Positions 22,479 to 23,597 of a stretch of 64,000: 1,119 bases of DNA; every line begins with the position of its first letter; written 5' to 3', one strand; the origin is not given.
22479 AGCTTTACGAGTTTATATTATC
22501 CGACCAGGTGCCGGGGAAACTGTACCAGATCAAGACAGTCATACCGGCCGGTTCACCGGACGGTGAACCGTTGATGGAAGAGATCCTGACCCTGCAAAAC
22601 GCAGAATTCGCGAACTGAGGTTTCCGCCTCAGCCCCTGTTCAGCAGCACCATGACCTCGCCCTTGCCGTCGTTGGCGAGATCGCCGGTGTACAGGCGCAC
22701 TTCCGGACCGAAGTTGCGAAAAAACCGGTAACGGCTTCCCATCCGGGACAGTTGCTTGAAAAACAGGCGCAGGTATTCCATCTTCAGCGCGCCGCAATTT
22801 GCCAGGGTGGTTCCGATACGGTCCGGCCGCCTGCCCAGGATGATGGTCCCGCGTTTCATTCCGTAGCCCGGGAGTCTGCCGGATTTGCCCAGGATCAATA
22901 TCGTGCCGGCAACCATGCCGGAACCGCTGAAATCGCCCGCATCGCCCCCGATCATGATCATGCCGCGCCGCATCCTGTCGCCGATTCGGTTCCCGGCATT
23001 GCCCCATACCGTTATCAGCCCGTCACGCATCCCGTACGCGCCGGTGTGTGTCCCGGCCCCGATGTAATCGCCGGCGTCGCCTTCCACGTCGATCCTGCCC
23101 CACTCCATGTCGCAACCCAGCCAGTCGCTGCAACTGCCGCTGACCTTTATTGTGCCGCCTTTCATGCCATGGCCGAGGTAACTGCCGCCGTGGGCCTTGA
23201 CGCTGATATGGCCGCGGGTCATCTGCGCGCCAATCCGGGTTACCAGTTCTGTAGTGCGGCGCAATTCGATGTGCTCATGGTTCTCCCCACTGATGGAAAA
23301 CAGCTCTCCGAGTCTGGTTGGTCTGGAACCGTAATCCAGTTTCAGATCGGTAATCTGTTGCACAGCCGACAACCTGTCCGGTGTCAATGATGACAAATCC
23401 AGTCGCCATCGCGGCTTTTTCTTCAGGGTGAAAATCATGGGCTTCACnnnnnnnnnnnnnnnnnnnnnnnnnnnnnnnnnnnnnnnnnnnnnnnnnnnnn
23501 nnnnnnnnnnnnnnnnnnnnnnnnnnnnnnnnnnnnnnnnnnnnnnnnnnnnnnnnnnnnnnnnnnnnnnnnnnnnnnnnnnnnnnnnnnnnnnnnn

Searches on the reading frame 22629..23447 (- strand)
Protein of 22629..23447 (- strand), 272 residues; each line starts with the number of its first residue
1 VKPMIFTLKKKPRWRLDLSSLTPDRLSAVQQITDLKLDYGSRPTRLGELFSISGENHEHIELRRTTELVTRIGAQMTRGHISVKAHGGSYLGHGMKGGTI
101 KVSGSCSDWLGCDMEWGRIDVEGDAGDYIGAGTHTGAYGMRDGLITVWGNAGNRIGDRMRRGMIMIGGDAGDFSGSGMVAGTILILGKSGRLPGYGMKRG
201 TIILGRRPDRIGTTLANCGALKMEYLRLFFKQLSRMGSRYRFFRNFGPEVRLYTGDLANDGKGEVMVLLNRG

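Call 11: search_protein_families(library=pfam, proteins=[window:22629-23447:-], max_evalue=0.001)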
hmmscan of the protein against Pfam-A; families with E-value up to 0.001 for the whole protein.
window:22629-23447:- (272 aa): 1 family
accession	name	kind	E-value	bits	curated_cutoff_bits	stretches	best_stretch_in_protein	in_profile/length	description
PF01493.24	GXGXG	-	3.1e-14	53.4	32.5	1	72-206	22-164/190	GXGXG motif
